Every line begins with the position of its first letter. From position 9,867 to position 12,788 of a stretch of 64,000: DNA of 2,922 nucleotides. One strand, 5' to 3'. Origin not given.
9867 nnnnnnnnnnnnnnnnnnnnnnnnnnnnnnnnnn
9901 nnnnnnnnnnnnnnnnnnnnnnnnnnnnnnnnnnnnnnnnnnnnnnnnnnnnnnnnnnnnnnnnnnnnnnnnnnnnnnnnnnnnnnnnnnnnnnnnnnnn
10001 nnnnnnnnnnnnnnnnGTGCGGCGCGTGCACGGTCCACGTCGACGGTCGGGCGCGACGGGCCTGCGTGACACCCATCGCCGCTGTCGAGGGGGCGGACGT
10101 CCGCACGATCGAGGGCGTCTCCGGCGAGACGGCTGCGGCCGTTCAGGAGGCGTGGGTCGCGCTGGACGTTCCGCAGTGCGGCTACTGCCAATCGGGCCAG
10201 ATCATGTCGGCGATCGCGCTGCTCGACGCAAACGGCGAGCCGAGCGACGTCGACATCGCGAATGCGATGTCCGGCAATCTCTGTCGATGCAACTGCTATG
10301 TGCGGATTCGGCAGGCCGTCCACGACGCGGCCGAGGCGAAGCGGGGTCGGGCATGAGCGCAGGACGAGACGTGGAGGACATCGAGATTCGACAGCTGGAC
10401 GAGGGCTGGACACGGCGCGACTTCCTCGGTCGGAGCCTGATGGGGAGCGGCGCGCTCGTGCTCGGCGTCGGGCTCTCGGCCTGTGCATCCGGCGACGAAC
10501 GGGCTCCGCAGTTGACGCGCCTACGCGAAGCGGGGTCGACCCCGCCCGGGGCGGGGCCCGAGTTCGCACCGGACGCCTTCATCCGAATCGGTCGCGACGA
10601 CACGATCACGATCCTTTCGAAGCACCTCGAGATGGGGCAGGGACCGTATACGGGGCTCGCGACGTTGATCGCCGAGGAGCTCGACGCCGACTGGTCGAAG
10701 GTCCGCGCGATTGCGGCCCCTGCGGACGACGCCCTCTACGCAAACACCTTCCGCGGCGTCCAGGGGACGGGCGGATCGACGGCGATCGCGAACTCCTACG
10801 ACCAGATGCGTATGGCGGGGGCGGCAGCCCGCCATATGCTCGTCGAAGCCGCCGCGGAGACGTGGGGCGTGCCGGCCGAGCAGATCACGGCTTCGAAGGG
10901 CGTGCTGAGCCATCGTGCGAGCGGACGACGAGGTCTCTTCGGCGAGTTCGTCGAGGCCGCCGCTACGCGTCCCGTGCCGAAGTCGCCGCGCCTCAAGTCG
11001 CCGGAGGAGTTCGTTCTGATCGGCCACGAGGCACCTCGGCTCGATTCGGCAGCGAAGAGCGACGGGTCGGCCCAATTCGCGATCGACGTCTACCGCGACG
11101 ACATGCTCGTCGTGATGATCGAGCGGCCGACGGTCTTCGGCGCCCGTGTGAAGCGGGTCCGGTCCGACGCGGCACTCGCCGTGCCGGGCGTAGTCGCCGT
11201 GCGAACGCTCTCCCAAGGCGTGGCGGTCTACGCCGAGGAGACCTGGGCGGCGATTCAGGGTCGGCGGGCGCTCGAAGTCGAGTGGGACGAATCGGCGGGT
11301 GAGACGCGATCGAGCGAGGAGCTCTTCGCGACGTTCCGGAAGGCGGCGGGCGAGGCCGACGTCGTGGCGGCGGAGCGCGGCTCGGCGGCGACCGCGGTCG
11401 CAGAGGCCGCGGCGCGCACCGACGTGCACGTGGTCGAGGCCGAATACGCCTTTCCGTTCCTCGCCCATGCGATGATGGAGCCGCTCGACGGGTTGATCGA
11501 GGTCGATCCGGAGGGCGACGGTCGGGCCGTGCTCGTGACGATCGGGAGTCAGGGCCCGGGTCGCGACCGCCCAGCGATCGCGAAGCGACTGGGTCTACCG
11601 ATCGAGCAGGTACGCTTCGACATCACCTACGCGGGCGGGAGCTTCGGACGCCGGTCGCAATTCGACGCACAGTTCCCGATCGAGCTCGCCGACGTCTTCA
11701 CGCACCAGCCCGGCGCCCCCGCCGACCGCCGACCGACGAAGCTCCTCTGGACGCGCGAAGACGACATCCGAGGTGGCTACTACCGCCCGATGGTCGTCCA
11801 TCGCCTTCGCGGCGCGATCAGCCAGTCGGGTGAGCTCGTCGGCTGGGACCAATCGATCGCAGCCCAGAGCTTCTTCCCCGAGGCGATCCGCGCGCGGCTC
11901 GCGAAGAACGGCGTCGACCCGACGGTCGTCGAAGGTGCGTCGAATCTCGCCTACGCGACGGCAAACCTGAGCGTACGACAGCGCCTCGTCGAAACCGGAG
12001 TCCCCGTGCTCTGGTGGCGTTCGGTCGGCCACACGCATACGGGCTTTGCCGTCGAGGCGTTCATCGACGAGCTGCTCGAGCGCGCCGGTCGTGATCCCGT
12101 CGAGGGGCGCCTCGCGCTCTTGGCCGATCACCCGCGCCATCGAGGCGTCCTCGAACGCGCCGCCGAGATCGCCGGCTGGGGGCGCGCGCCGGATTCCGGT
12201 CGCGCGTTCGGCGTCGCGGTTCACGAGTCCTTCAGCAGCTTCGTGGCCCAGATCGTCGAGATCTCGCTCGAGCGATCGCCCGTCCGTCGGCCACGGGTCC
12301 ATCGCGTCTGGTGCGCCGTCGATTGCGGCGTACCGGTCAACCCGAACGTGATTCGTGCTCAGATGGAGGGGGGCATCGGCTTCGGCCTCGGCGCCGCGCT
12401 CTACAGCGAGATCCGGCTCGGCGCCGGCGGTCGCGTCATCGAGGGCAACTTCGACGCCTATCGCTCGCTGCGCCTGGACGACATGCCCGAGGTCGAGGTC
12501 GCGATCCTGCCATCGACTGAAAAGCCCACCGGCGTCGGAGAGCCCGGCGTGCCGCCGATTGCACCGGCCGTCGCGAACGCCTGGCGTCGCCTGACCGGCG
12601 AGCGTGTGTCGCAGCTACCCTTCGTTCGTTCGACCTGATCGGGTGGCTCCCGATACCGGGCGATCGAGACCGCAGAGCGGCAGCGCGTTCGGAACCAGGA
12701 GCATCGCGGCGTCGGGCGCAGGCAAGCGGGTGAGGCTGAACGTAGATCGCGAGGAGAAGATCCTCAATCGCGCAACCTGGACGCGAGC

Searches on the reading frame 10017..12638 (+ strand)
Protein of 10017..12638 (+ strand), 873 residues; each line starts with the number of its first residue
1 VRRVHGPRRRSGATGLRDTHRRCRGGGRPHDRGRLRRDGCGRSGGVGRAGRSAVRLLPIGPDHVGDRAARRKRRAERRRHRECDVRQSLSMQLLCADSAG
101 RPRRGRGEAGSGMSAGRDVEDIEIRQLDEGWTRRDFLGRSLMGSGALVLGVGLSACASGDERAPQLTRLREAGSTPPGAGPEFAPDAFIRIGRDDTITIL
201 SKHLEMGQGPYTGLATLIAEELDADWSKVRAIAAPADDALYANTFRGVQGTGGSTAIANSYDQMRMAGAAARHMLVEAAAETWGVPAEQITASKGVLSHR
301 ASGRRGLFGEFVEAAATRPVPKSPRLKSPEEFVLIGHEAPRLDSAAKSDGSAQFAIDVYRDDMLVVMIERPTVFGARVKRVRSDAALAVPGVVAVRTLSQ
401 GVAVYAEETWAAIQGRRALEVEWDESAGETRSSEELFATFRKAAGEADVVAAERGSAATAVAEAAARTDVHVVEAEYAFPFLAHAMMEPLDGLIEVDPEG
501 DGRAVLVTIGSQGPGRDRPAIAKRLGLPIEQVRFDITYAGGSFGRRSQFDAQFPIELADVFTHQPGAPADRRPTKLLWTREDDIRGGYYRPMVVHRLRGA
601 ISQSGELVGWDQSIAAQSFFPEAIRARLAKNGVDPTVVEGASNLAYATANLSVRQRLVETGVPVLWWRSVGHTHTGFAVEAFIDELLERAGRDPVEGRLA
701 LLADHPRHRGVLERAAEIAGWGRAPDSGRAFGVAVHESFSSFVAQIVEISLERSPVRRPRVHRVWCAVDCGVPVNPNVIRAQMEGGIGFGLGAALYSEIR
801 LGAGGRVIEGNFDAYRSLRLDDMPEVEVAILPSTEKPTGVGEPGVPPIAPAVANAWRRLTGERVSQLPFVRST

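Call 78: search_protein_families(library=pfam, proteins=[window:10017-12638:+], max_evalue=0.001)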
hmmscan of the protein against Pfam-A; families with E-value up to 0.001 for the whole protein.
window:10017-12638:+ (873 aa): 2 families
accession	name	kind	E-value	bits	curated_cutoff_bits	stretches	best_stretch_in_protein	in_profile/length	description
PF20256.3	MoCoBD_2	-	1.8e-28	100.3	27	2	741-824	201-283/283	Molybdopterin cofactor-binding domain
PF02738.23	MoCoBD_1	-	6.5e-20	71.7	27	1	452-698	13-240/244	Molybdopterin cofactor-binding domain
